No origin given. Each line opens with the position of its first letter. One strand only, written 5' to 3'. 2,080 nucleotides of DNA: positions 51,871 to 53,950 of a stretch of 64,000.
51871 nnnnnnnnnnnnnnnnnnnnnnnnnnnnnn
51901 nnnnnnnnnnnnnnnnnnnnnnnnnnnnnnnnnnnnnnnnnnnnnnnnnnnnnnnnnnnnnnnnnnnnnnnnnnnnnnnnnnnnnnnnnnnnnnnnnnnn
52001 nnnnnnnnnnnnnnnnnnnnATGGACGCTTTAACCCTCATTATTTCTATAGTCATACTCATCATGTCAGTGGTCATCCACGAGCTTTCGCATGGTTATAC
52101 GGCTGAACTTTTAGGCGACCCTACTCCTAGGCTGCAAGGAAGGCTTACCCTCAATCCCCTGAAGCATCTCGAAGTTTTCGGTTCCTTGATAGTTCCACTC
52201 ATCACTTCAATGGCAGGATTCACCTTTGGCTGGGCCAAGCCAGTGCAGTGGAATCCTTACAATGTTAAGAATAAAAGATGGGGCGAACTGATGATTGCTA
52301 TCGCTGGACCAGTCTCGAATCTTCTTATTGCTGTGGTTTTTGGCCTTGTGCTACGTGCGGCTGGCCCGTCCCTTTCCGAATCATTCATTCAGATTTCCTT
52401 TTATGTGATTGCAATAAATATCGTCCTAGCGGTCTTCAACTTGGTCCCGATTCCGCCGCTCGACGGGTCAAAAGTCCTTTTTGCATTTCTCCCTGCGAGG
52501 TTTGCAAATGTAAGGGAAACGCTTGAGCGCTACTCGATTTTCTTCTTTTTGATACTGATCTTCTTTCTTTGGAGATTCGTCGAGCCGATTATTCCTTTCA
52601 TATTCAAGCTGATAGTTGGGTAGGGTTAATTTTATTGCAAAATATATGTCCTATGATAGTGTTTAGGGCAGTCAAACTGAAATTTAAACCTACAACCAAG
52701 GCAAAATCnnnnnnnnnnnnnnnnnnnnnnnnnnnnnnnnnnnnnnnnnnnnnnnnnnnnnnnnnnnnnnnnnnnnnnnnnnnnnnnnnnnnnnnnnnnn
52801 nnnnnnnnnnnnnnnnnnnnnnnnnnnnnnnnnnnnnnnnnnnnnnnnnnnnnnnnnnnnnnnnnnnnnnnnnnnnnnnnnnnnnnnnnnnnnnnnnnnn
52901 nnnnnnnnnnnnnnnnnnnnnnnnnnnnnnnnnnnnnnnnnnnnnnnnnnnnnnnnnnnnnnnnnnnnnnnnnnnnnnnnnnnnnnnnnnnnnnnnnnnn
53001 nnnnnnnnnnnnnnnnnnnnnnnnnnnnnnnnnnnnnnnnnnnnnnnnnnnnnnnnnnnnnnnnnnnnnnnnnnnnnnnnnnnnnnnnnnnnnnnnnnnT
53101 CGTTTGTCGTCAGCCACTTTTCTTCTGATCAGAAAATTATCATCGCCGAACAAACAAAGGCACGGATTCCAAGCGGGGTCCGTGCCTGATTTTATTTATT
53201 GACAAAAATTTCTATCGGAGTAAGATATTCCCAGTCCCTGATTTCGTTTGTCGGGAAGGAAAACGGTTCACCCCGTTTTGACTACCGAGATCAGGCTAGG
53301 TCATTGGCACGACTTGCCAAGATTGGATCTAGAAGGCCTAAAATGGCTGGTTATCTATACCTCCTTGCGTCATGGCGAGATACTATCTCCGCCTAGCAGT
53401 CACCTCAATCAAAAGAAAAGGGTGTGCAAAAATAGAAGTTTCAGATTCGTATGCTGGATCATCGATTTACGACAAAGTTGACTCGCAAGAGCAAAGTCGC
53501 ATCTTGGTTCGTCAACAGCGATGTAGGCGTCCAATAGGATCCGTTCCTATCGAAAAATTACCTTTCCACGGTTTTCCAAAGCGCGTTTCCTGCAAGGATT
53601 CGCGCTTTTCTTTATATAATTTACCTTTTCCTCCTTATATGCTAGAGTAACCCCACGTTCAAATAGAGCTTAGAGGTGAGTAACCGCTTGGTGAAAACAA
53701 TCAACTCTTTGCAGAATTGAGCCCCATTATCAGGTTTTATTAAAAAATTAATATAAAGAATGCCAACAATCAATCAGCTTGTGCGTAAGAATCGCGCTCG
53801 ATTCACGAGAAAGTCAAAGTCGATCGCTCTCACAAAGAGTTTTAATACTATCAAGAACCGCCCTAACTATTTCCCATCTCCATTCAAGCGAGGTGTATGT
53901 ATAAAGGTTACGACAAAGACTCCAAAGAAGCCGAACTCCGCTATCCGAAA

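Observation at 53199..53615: Promoter-to-terminator unit of about 380 nt with no ORF: candidate structured RNA upstream of rpsL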

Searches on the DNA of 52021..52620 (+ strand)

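Call 51: search_rna_families(sources=[L094, L096, L088, L098, L103, L100], threshold=evalue, max_evalue=0.1, show_alignments=3)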
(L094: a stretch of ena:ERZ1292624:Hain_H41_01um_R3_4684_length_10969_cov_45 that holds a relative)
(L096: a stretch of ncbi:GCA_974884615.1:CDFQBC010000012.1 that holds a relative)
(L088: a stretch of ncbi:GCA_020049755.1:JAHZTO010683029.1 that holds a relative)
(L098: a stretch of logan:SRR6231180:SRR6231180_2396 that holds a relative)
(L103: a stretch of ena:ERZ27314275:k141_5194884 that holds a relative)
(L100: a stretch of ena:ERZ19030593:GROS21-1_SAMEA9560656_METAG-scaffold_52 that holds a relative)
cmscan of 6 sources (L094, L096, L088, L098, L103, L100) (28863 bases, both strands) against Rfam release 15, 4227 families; matches with E-value up to 0.1: 1.
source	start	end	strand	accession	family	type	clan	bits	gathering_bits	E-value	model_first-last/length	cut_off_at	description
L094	1466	1542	+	RF02621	BSnc120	Gene; sRNA;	-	27.1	114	0.023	1-88/88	no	Brucella sRNA 120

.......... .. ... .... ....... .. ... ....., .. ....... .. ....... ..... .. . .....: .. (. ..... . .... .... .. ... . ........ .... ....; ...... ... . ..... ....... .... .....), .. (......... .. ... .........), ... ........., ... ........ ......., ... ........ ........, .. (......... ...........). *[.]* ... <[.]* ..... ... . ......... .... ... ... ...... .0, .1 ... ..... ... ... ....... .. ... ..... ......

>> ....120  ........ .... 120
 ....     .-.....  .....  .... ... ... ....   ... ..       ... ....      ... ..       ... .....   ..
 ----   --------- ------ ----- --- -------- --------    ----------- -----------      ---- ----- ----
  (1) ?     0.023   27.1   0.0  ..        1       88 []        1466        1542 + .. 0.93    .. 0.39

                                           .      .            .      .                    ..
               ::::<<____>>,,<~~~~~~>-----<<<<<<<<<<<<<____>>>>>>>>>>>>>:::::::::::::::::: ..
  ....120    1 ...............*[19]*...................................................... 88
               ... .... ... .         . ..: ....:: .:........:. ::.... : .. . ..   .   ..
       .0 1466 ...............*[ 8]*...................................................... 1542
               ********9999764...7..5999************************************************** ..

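Call 71: search_rna_families(source=L094, start=2400, end=3260, threshold=evalue, max_evalue=10)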
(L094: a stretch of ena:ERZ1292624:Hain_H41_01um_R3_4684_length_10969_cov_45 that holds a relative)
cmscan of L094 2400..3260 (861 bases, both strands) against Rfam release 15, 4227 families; matches with E-value up to 10: 5.
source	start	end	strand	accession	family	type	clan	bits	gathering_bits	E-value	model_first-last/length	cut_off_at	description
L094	3073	3108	-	RF02503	Atu_C9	Gene; sRNA;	-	20.6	40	0.0039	158-192/192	no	Rhizobiales sRNA Atu_C9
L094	2656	2747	-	RF02503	Atu_C9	Gene; sRNA;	-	16.3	40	0.063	101-192/192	no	Rhizobiales sRNA Atu_C9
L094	2524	2631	-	RF01934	bxd_6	Gene; lncRNA;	-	15.3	50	4.6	1-93/93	no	Bithoraxoid conserved region 6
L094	2636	2681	+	RF01412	BsrG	Gene; sRNA;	-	12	55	3.1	1-259/259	no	BsrG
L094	2479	2539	-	RF01973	H19_2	Gene; lncRNA;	-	11.9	50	3.2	1-69/69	no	H19 conserved region 2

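Call 72: search_rna_families(source=L096, start=4060, end=4990, threshold=evalue, max_evalue=10)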
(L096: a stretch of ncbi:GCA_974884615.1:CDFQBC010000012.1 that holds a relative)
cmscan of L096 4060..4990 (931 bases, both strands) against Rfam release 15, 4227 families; matches with E-value up to 10: 6.
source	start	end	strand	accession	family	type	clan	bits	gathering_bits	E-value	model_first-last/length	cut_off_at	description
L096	4317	4357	+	RF00397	SNORA14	Gene; snRNA; snoRNA; HACA-box;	-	21.8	36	0.16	83-123/135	no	Small nucleolar RNA SNORA14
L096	4336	4521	-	RF01879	TUSC7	Gene; lncRNA;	-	18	65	4.4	1-165/165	no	Non-coding RNA LOC285194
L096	4760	4835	-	RF01724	SAM-Chlorobi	Cis-reg;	-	17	35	1.9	1-87/87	no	SAM-Chlorobi RNA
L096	4807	4841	-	RF02503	Atu_C9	Gene; sRNA;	-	16.8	40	0.048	158-192/192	no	Rhizobiales sRNA Atu_C9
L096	4807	4903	-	RF02180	ST7-AS1_2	Gene; lncRNA;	-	11.7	50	8.2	1-110/110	no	ST7 antisense RNA 1 conserved region 2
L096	4190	4356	+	RF00615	LhrA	Gene; sRNA;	-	11.4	100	3.5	1-269/269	no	Listeria Hfq binding LhrA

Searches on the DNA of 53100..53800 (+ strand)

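Call 4: search_rna_families(source=window, start=53100, end=53800, threshold=evalue, max_evalue=10, show_alignments=5)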
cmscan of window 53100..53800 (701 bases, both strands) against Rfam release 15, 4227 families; matches with E-value up to 10: 4.
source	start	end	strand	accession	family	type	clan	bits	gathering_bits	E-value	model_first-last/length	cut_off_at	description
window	53573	53676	-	RF00114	S15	Cis-reg; leader;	CL00121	13.8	39.5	1.6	1-117/117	no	Ribosomal S15 leader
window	53438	53519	-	RF01506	Afu_294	Gene; snRNA; snoRNA; CD-box;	-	13.8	43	5.7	1-83/83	no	A. fumigatus snoRNA Afu_294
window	53401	53477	-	RF01844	SmY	Gene; snRNA; splicing;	-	13.3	39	3.5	1-80/80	no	SmY spliceosomal RNA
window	53578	53609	-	RF02503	Atu_C9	Gene; sRNA;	-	12.7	40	0.53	162-192/192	no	Rhizobiales sRNA Atu_C9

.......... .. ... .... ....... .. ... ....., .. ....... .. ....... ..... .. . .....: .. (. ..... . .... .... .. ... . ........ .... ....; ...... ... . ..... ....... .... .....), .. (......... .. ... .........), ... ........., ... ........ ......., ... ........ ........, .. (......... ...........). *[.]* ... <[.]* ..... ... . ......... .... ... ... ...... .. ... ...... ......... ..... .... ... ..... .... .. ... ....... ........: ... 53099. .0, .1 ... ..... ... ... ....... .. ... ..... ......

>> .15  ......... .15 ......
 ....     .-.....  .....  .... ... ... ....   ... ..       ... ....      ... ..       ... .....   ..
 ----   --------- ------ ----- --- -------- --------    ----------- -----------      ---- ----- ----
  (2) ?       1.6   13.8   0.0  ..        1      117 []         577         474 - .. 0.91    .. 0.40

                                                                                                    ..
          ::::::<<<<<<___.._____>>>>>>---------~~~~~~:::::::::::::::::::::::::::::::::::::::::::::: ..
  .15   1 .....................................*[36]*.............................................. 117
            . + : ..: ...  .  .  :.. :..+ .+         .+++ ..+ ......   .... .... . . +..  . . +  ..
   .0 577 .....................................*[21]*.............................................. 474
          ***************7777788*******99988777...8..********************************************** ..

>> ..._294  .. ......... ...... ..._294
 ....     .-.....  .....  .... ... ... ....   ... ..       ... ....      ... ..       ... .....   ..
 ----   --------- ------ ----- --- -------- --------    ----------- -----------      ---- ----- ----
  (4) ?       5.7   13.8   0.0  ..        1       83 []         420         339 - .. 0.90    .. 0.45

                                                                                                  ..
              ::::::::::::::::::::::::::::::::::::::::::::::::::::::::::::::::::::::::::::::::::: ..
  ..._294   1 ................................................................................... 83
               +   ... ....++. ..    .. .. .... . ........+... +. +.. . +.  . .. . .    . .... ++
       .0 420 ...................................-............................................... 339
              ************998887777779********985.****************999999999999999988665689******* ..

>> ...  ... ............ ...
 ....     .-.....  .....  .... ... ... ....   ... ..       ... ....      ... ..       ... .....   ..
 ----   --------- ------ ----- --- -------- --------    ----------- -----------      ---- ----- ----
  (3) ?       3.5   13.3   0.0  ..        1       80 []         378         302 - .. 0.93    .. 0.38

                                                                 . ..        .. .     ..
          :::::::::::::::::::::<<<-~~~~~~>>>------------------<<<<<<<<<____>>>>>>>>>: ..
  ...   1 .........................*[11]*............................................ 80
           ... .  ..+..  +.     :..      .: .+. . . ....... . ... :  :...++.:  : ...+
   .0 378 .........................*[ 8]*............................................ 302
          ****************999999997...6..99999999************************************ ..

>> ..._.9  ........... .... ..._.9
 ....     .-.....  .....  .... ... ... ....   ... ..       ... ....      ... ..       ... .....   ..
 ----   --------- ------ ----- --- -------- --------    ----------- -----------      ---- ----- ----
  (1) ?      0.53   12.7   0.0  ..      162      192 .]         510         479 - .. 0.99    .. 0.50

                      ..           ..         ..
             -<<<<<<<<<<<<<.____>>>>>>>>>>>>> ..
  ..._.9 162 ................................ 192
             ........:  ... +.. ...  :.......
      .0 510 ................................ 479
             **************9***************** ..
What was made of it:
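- On RNase P RNA: No hit at E <= 10 (calls 4, 71, 72).
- On 6S RNA, riboswitches, T-box, group I/II introns, small ribozymes, HEARO, ROOL, GOLLD, OLE, raiA: Only chance-level hits, mostly to the terminator hairpin on the wrong strand (calls 4, 71, 72).
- Rfam intron, ribozyme and omega-RNA models are silent (calls 4, 71, 72). No Rfam hit to any of these families at E <= 10 in any of the three sequences (calls 4, 71, 72).
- Closest known: Ribosomal-protein operon leaders. Different: The only Rfam r-protein-leader hit is S15, on the minus strand, at 13.8 bits and E = 1.6 (call 4).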

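Call 20: search_dna_similar(query=window:53190-53700:+, collection=phages, mode=distant, max_evalue=1)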
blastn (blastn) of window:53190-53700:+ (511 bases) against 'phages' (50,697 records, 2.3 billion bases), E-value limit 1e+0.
No match.
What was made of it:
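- Tried and rejected: A phage-collection blastn search found nothing (call 20).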

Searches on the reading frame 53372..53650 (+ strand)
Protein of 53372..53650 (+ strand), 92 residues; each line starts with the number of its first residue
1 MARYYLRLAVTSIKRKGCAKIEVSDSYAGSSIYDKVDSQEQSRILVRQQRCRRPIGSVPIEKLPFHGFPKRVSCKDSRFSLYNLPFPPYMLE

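Call 15: find_encoding_contigs(protein=window:53372-53650:+, flank=4000, max_places=10)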
Protein window:53372-53650:+ (92 aa): no gene with exactly this product is on record in the collection.

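Call 19: search_protein_families(library=pfam, proteins=[window:53372-53647:+], max_evalue=1)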
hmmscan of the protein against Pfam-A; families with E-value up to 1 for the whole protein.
window:53372-53647:+ (92 aa): 0 families
